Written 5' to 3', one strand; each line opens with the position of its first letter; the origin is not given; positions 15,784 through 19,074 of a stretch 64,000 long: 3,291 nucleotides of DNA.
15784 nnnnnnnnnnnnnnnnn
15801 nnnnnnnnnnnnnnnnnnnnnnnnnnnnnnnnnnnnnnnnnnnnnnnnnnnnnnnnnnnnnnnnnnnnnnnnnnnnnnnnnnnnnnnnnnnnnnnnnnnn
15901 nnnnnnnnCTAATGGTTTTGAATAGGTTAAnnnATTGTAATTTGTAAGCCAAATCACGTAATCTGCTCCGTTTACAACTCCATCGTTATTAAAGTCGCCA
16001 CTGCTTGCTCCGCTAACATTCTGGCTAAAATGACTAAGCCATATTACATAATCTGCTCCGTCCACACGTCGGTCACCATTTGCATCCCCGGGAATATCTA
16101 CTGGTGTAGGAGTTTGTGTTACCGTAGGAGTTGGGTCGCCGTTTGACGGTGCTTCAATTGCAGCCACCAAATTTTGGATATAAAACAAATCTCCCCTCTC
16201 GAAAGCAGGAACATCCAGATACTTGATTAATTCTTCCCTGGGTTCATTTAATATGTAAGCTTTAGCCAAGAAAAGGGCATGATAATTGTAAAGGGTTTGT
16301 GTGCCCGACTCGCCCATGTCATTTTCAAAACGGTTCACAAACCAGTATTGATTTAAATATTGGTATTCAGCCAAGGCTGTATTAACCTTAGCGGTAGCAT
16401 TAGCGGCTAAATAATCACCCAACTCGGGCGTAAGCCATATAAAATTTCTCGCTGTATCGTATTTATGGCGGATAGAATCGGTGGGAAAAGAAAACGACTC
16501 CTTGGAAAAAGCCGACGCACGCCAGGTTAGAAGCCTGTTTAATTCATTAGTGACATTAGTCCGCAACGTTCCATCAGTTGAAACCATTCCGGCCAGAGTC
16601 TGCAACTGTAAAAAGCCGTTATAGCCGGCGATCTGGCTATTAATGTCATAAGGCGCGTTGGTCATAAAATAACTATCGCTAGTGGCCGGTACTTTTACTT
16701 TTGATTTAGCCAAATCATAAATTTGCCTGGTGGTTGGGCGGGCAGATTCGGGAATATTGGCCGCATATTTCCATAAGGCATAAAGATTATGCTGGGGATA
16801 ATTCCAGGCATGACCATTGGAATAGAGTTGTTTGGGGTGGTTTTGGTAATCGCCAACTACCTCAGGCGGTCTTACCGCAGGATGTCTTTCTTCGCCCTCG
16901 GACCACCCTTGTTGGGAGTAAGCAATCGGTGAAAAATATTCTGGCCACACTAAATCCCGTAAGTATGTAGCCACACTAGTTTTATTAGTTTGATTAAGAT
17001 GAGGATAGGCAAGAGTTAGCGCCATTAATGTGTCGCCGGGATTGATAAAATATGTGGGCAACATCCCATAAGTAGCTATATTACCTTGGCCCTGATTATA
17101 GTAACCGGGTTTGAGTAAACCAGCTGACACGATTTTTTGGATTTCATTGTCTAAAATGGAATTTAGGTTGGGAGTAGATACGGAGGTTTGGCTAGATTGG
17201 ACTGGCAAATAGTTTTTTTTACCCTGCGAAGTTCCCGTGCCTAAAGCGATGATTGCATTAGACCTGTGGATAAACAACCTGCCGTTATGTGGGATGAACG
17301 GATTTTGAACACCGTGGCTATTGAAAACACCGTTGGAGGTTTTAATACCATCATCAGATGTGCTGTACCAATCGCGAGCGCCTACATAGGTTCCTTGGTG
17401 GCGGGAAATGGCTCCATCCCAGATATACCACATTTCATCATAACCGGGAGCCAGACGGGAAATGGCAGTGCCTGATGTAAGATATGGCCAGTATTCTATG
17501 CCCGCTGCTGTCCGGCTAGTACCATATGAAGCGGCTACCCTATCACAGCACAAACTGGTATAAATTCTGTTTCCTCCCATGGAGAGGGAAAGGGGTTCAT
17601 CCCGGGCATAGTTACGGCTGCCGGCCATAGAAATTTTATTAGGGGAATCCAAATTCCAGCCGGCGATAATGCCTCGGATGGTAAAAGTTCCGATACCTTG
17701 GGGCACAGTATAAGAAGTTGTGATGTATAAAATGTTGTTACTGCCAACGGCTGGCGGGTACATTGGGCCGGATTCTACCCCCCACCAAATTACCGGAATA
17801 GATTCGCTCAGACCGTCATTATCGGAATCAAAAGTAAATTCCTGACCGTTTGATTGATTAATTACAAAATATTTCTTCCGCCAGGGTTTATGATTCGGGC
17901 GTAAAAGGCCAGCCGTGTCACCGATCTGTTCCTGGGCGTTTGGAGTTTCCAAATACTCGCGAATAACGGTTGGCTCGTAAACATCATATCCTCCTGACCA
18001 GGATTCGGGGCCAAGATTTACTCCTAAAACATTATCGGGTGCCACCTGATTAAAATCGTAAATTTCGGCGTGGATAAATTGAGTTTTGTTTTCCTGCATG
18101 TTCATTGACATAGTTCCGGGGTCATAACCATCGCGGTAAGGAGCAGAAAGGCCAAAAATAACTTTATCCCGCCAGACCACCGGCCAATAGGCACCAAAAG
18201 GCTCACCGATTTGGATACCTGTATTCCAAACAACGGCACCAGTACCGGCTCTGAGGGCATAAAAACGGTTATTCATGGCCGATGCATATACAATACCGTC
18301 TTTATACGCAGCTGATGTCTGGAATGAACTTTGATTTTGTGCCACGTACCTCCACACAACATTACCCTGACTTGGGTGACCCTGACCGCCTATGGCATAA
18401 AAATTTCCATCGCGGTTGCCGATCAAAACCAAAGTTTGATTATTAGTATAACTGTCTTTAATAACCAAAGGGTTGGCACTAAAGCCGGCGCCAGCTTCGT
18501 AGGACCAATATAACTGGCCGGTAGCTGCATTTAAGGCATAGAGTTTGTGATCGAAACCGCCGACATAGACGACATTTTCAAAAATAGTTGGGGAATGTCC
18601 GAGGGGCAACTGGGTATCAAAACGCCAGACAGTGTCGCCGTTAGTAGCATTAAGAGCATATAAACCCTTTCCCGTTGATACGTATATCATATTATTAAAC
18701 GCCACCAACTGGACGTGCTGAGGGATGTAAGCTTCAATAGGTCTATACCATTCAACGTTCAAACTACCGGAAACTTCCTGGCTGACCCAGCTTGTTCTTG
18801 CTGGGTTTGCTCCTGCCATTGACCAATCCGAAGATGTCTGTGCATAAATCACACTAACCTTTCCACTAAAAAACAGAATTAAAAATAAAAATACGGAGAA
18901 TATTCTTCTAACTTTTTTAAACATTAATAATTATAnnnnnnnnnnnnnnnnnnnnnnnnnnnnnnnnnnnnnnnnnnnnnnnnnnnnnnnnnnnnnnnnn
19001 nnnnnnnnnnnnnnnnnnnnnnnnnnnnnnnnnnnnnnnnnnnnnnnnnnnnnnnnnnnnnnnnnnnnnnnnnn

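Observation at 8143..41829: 34-kb co-directional cellulosome-like supercluster: 13 dockerin-tagged secreted enzymes plus 5 cohesin proteins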

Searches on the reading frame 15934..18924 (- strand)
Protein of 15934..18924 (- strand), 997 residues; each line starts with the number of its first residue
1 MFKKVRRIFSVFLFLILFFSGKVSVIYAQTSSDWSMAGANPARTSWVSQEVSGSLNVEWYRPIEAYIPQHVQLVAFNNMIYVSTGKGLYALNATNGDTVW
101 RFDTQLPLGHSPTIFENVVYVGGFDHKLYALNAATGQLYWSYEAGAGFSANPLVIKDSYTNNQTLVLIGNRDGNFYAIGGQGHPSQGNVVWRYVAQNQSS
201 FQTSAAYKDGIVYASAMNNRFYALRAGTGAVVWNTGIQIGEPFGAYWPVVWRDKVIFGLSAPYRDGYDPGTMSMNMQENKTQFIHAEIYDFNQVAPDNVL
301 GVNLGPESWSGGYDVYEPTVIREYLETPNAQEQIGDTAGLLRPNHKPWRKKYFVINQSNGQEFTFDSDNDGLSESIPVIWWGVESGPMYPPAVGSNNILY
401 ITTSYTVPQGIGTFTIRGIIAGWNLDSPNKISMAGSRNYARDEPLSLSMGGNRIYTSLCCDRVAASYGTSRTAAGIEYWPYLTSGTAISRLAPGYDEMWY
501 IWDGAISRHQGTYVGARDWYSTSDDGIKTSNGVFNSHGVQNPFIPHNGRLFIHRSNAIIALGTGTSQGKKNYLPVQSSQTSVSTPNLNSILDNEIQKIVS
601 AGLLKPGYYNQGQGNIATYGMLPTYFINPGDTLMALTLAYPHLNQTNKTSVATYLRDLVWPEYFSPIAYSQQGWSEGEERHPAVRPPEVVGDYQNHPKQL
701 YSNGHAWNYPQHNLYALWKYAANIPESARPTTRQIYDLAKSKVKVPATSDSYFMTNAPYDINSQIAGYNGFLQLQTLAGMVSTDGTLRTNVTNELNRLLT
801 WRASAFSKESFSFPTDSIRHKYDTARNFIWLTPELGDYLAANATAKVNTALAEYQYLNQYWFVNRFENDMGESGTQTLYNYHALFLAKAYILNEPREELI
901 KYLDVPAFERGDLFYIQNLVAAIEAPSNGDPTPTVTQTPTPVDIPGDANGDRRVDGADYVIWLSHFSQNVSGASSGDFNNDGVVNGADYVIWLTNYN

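Call 4: search_protein_families(library=pfam, max_evalue=0.01, proteins=[window:15934-18924:-])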
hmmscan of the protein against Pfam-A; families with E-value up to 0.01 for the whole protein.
window:15934-18924:- (997 aa): 6 families
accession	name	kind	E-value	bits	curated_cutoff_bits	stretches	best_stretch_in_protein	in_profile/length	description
PF13570.13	Beta-prop_ACSF4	-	5.2e-19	69.2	133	1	69-245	53-219/329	Beta-alanine-activating enzyme, beta-propeller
PF13360.13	PQQ_2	-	9.2e-18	65.2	27.6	1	88-238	5-147/233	Outer membrane protein assembly factor BamB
PF01011.28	PQQ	-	1.1e-08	34.7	26.7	0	196-238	44-86/595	Glucose/ethanol/alcohol dehydrogenase, beta-propeller domain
PF25292.1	Beta-prop_CGLA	-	0.0018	18.2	26.8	0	88-137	56-107/316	Lambda-carrageenase beta-propeller domain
PF00404.24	Dockerin_1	-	0.0036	17.9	22.9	1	945-990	1-50/57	Dockerin type I domain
PF25293.1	Beta-prop_EMC1_N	-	0.0052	16.9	34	0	78-210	32-164/219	EMC1 N-terminal beta-propeller domain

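Call 28: search_solved_structures(query=window:15934-18924:-, max_evalue=10)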
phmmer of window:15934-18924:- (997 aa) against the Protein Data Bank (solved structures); distinct sequences matched with E-value up to 10: 52.
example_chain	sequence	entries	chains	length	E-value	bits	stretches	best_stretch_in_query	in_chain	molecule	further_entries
6tji_A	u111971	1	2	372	5.4e-51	176.7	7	79-182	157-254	Cake10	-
6tjh_A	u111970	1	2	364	8.4e-43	149.6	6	78-182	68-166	Cake9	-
8prj_A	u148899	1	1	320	1.7e-33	118.8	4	78-157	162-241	v31Bagel8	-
6tjg_A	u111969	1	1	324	4.1e-29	104.3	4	79-182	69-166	Cake8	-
6tjf_A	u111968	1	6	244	2.7e-22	81.7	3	79-182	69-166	Cake6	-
3hxj_A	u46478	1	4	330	7.6e-22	80.2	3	80-234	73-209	Pyrrolo-quinoline quinone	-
8prs_A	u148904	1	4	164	9.9e-21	76.5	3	78-157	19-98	nvBagel4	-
8pra_A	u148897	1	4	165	1.3e-19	72.9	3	79-178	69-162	Cell surface protein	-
6tje_A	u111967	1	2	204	3.9e-18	67.9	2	77-179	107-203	Cake5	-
6tjd_A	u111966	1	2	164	3.5e-15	58.1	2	79-179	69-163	Cake4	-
7eq5_A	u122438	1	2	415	5.9e-15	57.4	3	77-188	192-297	Membrane associated protein kinase with beta-propeller domain, pyrrolo-quinoline quinone b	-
7evf_AA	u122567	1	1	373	7e-15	57.1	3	77-188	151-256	PQQ_3 domain-containing protein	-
7dxn_A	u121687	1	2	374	1.6e-13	52.6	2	76-193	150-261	Membrane associated protein kinase with beta-propeller domain, pyrrolo-quinoline quinone b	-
6tjc_A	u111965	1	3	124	1.4e-10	42.9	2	95-181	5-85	Cake3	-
22vi_A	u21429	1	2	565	2.1e-10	42.3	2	46-149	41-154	Quinohemoprotein alcohol dehydrogenase ADH-IIG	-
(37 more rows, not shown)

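Call 38: search_protein_families(library=ncbifam, max_evalue=0.1, proteins=[window:15934-18924:-])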
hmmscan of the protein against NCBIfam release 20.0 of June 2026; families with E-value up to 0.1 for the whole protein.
window:15934-18924:- (997 aa): 6 families
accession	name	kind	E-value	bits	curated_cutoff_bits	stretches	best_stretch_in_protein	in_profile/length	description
TIGR03300.1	assembly_YfgL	equivalog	2.1e-16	59.6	285.2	2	54-156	39-145/377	outer membrane protein assembly factor BamB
TIGR03075.1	PQQ_enz_alc_DH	subfamily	1.1e-15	57.3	480.05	2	30-194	17-198/530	PQQ-dependent dehydrogenase, methanol/ethanol family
NF053615.1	SerThrKinAfsKStmc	equivalog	8.8e-12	44.5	1300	1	77-155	705-783/809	protein serine/threonine kinase AfsK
TIGR04528.1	acido_non_PQQ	subfamily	2e-09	36.8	650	2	72-195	53-181/493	acido-empty-quinoprotein group A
NF008351.0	PRK11138.1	equivalog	4e-09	35.4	423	1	74-234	117-281/394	outer membrane protein assembly factor BamB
NF041540.1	dockerin_GC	domain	0.0011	19.4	29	1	946-997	7-64/67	GC-type dockerin domain-anchored protein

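Call 44: find_homologous_proteins(query=window:16105-18924:-, max_evalue=0.00001)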
Query window:16105-18924:- (940 aa): 597 proteins with E <= 0.00001 among 8000 candidates; the best 120 are listed.
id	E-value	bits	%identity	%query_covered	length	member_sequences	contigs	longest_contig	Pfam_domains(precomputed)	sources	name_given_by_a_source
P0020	0.0e+0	2192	100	100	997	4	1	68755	PF01011.29,PF13360.14,PF13570.14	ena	-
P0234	0.0e+0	1200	58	97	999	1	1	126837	PF13360.14,PF00404.25,PF25292.1,PF13570.14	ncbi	-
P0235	0.0e+0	1175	58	95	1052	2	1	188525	PF01011.29,PF13360.14,PF25292.1,PF13570.14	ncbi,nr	ncbi:MAG: PQQ-binding-like beta-propeller repeat protein, partial [Candidatus Aenigmarchaeota archae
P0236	0.0e+0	1143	56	100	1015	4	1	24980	PF13360.14,PF13570.14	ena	-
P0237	5.9e-248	844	56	73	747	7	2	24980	PF01011.29,PF13360.14,PF25292.1,PF13570.14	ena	-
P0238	2.4e-238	812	46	95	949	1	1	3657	PF01011.29,PF13360.14,PF13570.14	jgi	jgi:outer membrane protein assembly factor BamB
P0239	2.2e-237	809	46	95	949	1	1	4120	PF01011.29,PF13360.14,PF13570.14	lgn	-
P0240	3.1e-237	808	47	95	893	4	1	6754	PF01011.29,PF13360.14,PF13570.14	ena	-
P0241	1.3e-234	799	46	98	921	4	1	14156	PF01011.29,PF13360.14,PF13570.14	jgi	-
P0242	6.9e-232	790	46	95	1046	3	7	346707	PF01011.29,PF13360.14,PF13570.14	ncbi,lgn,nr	ncbi:MAG: PQQ-like beta-propeller repeat protein [Anaerolineae bacterium]|nr:PQQ-like beta-propeller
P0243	5.6e-231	787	46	97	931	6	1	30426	PF01011.29,PF13360.14,PF13570.14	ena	-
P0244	1.6e-230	786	43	98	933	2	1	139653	PF01011.29,PF13360.14,PF13570.14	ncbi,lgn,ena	-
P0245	4.9e-230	784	45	96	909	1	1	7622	PF01011.29,PF13360.14,PF13570.14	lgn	-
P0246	1.2e-229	783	45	96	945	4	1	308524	PF01011.29,PF13360.14,PF13570.14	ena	-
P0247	1.8e-229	782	44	99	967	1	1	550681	PF01011.29,PF13360.14,PF13570.14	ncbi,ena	-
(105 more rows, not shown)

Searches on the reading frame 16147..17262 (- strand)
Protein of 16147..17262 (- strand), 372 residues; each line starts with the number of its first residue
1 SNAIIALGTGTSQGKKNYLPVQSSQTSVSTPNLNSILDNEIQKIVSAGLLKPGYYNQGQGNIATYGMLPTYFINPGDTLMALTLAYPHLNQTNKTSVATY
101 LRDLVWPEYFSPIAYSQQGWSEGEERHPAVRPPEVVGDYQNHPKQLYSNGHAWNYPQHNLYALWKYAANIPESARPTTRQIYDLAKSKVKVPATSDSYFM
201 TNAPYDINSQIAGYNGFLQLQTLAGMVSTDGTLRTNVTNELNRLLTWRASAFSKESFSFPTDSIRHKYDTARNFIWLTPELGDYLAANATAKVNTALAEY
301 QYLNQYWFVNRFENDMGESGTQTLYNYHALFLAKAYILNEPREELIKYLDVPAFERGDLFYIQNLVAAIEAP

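Call 50: search_solved_structures(query=A3, max_evalue=10)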
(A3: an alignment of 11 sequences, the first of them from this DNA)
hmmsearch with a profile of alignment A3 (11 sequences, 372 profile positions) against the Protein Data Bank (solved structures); distinct sequences matched with E-value up to 10: 2.
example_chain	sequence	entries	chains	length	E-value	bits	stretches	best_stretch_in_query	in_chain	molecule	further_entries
4dzo_A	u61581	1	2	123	0.71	12.3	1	24-82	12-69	Mitotic spindle assembly checkpoint protein MAD1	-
7b1f_B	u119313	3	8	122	0.75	12.2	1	26-82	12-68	Mitotic spindle assembly checkpoint protein MAD1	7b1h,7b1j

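Call 78: predict_structure(alignment_id=A3)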
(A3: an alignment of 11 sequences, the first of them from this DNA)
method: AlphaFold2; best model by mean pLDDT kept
length: 372 residues; sequences in the alignment: 11
mean_pLDDT: 77.6   pTM: 0.81
mean pLDDT of the five models: 77.6, 68.0, 67.4, 59.0, 56.3
residues with pLDDT >= 90: 149; 70-90: 120; 50-70: 35; < 50: 68
segments of 3 or more residues with pLDDT < 50: 1-22, 55-68, 258-268, 305-325
pLDDT, mean of each block of 10 residues (from residue 1): 39 44 58 94 93 50 42 84 97 97 95 88 76 72 78 84 98 96 95 83 82 97 97 98 93 63 49 83 92 76 46 33 57 86 82 82 93 87
secondary structure, 60 per line:
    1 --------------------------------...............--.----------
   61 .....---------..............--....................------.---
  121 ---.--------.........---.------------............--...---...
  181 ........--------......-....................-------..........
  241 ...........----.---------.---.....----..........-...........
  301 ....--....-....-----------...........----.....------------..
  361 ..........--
elements in order: H33-47 H61-65 H75-88 H91-110 H133-141 H158-169 H178-188 H197-202 H204-223 H231-251 H270-274 H279-288 H290-304 H307-310 H312-315 H327-337 H342-346 H359-370

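Call 94: fold_search(model_id=the predicted structure, library=pdb)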
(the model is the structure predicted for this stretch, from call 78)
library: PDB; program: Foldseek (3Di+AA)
matches with E <= 10: 310; with E <= 0.001: 0
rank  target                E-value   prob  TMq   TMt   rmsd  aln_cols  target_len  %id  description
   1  8khv                  8.7e-02  0.69  0.30  0.22  11.6       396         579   12  The crystal structure of glycosaminoglycan lyase GAGase II (released 2024-09-04)
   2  2v3n                  3.5e-01  0.23  0.22  0.20  13.8       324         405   10  Crystallographic analysis of upper axial ligand substitutions in cobalamin bound to transcobalamin (released 2007-10-30)
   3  6fnb_B                4.2e-01  0.20  0.18  0.25  12.5       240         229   13  Mono- and bivalent 14-3-3 inhibitors for characterizing supramolecular lysine-PEG interactions in proteins (released 2018-07-04)
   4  4n0a_I                4.6e-01  0.13  0.17  0.19  17.9       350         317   10  Crystal structure of Lsm2-3-Pat1C complex from Saccharomyces cerevisiae (released 2013-12-04)
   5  5ulo_B                5.0e-01  0.30  0.20  0.29  13.0       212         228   14  Crystal Structure of 14-3-3 zeta in Complex with a Serine 124-phosphorylated TBC1D7 peptide (released 2018-01-31)
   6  7cub_A                5.8e-01  0.09  0.18  0.12  20.5       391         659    9  2.55-Angstrom Cryo-EM structure of Cytochrome bo3 from Escherichia coli in Native Membrane (released 2021-08-25)
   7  2wh0_A                6.3e-01  0.30  0.21  0.29  12.7       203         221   13  Recognition of an intrachain tandem 14-3-3 binding site within protein kinase C epsilon (released 2009-08-18)
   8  6fna_B                7.6e-01  0.20  0.19  0.27  12.5       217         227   15  Mono- and bivalent 14-3-3 inhibitors for characterizing supramolecular lysine-PEG interactions in proteins (released 2018-07-04)
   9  5ulo_A                8.0e-01  0.18  0.19  0.27  12.4       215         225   15  Crystal Structure of 14-3-3 zeta in Complex with a Serine 124-phosphorylated TBC1D7 peptide (released 2018-01-31)
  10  9r4o_A                8.7e-01  0.14  0.25  0.25  12.8       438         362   11  Crystal structure of inactive (D163N) variant CtGH76 from Chaetomium thermophilum in complex with alpha-1,6-mannobiose (released 2025-07-16)
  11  8g9j                  9.6e-01  0.18  0.15  0.24  12.7       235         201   13  Geometrically programmable nanomaterial construction using regularized protein building blocks (released 2024-03-13)
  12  7v1m_G                9.6e-01  0.16  0.18  0.30  10.8       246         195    8  Structural basis for the co-chaperone relationship of sNASP and ASF1b (released 2022-04-20)
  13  6ogy_I                9.6e-01  0.06  0.14  0.07  24.7       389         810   10  In situ structure of Rotavirus RNA-dependent RNA polymerase at duplex-open state (released 2019-05-22)
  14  6t46_E                9.6e-01  0.05  0.12  0.12  18.0       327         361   11  Structure of the Rap conjugation gene regulator of the plasmid pLS20 in complex with the Phr* peptide (released 2020-06-24)
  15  6gsz_A                1.0e+00  0.30  0.38  0.19  11.7       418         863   10  Crystal structure of native alfa-L-rhamnosidase from Aspergillus terreus (released 2018-11-14)
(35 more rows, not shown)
